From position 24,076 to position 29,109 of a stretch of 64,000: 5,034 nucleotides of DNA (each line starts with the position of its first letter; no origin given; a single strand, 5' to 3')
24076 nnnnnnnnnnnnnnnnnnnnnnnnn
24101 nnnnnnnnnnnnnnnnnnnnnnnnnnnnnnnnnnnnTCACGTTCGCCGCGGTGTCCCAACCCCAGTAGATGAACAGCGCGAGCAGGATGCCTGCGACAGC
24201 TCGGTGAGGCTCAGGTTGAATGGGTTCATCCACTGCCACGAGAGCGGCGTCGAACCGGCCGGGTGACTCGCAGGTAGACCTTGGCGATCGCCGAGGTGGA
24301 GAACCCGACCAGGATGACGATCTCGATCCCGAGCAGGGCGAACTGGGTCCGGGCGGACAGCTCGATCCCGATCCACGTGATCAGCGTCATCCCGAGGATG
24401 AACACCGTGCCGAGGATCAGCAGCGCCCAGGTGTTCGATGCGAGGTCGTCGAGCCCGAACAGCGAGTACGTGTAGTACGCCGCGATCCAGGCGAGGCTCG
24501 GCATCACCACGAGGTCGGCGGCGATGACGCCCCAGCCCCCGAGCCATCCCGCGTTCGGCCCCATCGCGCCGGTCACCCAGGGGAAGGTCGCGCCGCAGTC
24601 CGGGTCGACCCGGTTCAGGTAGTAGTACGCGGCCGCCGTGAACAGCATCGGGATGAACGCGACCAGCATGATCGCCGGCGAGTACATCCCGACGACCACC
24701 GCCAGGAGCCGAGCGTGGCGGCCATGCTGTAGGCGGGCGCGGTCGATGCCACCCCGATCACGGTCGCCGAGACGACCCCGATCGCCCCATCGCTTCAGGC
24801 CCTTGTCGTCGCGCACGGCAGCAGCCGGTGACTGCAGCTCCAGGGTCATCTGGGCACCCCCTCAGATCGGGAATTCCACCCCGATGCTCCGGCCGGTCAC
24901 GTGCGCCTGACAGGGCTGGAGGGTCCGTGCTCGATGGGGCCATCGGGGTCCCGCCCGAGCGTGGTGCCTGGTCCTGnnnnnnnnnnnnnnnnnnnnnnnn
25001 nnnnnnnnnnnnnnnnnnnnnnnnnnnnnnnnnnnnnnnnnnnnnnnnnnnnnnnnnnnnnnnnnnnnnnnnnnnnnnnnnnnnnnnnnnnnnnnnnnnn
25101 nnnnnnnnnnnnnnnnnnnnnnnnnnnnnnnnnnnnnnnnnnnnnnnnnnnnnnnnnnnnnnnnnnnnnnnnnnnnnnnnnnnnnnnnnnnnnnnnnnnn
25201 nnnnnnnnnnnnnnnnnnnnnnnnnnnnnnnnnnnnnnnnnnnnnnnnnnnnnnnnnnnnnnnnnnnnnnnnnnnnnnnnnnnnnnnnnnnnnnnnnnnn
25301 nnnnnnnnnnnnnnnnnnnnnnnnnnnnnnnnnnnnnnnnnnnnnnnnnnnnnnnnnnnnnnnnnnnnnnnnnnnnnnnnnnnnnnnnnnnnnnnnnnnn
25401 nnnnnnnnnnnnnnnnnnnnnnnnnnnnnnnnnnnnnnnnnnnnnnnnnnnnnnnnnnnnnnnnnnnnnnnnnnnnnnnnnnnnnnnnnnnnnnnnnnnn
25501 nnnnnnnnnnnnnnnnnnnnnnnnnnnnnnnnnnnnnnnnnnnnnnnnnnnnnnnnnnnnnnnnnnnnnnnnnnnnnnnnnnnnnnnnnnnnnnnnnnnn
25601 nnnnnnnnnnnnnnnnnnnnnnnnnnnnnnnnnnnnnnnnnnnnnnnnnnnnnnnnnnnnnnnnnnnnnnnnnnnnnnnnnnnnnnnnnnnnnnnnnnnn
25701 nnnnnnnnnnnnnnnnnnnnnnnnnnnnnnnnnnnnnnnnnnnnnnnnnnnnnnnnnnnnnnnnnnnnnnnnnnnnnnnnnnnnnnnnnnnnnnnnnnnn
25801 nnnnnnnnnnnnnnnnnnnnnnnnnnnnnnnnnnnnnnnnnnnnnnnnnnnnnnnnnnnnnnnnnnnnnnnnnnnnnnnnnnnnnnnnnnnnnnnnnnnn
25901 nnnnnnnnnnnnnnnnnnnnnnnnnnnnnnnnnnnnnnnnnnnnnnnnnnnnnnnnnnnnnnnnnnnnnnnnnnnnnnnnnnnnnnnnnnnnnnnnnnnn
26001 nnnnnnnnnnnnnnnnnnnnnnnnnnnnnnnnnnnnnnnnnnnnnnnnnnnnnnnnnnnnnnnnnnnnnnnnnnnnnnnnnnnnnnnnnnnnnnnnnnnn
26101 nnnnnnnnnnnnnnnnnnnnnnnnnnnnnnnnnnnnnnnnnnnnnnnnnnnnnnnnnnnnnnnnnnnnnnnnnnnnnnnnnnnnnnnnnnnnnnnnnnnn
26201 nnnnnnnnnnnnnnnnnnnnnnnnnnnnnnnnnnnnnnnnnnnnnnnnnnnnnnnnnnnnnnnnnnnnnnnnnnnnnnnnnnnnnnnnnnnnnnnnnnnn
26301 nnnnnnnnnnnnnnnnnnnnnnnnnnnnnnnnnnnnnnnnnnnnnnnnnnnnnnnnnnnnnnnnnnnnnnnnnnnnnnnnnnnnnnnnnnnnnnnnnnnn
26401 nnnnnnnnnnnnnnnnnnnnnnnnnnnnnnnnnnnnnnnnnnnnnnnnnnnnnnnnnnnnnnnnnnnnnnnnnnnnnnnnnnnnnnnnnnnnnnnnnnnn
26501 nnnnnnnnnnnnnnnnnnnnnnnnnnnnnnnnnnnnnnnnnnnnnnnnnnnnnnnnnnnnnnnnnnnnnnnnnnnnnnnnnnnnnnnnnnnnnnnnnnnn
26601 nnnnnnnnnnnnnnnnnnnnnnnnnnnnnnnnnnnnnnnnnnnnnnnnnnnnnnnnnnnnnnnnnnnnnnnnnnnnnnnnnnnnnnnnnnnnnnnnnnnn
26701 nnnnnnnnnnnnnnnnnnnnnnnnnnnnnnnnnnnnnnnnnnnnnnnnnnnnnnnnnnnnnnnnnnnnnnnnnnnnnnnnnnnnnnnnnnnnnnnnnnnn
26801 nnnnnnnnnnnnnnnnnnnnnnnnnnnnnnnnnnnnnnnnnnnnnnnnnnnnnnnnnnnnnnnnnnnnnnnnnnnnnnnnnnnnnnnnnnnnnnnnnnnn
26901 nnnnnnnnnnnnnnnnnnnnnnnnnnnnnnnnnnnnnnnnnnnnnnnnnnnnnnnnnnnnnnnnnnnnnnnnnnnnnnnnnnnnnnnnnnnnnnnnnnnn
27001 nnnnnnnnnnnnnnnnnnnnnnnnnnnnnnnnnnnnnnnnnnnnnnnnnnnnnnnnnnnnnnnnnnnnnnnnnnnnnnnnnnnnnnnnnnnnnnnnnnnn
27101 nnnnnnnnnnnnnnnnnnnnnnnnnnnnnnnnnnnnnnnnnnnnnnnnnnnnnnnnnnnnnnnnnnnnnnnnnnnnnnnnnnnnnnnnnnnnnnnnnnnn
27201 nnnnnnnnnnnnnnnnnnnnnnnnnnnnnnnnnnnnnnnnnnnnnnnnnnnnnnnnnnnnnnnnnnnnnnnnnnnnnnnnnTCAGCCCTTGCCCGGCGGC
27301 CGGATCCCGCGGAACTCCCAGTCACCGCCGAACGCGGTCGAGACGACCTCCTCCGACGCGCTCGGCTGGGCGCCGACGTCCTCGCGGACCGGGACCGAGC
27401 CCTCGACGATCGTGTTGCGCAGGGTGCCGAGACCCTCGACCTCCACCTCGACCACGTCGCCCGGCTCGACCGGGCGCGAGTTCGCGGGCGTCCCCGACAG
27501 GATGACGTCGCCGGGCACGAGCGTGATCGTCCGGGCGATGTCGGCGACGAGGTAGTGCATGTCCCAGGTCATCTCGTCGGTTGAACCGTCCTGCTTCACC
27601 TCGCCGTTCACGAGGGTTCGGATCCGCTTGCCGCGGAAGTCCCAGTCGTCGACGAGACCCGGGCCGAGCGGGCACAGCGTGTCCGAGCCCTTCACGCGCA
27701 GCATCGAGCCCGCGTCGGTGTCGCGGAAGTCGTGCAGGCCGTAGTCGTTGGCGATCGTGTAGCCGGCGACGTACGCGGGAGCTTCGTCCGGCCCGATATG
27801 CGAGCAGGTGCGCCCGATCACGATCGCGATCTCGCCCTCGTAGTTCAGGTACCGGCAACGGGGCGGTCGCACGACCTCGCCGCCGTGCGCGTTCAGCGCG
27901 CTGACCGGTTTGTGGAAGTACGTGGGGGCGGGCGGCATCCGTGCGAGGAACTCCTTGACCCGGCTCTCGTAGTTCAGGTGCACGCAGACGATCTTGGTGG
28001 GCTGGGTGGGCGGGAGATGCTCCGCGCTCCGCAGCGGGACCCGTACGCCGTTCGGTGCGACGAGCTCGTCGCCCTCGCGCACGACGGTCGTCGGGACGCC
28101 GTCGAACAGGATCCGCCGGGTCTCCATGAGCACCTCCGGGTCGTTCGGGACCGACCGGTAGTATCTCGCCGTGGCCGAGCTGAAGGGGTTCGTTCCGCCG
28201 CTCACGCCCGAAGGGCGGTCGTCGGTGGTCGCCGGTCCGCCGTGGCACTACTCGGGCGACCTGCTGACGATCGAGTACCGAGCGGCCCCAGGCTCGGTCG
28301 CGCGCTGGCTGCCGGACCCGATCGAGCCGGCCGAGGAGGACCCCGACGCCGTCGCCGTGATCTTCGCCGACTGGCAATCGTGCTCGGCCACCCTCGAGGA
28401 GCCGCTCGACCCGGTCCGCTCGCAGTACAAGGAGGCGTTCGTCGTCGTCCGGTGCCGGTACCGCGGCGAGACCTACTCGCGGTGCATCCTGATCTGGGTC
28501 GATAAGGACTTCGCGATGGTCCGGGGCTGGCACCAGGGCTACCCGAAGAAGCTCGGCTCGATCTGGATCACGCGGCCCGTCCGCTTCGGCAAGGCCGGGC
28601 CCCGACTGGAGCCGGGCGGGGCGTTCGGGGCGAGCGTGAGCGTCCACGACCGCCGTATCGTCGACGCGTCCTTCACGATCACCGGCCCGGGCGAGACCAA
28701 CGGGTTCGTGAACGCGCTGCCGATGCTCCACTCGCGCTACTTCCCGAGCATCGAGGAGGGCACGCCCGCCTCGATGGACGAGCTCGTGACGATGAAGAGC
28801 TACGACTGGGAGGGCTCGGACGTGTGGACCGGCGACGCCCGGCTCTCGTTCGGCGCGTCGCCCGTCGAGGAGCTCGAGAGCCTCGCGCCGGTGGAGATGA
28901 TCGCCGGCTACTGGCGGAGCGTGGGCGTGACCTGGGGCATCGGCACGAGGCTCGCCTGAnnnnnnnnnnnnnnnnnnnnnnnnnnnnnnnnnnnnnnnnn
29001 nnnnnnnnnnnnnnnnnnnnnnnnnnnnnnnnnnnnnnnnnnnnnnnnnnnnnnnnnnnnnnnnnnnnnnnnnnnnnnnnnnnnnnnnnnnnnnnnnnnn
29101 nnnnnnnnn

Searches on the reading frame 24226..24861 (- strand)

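Call 37: search_protein_families(library=pfam, proteins=[window:24226-24861:-], max_evalue=0.00001)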
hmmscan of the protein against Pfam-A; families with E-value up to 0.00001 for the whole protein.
window:24226-24861:- (211 aa): 1 family
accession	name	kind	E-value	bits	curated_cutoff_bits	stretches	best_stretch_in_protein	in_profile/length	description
PF00324.27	AA_permease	-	7.8e-07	28.6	24.6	1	63-190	33-156/470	Amino acid permease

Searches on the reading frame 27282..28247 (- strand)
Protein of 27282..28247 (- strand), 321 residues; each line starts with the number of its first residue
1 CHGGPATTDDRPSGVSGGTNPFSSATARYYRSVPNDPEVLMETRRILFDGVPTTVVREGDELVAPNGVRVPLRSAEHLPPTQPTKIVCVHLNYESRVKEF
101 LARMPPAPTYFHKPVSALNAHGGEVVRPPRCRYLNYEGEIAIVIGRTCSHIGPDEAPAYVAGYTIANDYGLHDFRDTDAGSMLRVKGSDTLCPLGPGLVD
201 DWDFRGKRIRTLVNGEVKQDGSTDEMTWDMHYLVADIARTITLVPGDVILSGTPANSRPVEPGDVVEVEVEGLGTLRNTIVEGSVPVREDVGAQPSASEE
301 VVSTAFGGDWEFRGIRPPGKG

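Call 37: search_protein_families(library=pfam, proteins=[window:27282-28247:-], max_evalue=0.00001)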
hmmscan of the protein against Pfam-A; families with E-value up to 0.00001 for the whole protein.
window:27282-28247:- (321 aa): 1 family
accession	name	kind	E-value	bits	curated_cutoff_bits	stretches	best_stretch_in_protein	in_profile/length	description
PF01557.24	FAA_hydrolase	-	7.7e-60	202.6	23.9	1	85-281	1-214/214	Fumarylacetoacetate (FAA) hydrolase C-terminal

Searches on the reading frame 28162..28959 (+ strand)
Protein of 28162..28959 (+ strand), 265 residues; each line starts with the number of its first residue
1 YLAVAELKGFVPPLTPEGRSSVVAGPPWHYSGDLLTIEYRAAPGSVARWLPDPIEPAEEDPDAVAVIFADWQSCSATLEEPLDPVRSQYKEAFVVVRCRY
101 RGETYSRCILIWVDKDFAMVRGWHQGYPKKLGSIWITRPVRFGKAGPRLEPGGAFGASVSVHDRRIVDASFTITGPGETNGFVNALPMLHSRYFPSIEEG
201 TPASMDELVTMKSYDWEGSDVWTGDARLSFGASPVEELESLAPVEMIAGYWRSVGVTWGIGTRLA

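Call 37: search_protein_families(library=pfam, proteins=[window:28162-28959:+], max_evalue=0.00001)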
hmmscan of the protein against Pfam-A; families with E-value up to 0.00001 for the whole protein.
window:28162-28959:+ (265 aa): 1 family
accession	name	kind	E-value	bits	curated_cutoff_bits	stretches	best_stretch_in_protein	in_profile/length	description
PF06314.16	ADC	-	4.7e-56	190.4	29.8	1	13-262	3-232/238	Acetoacetate decarboxylase (ADC)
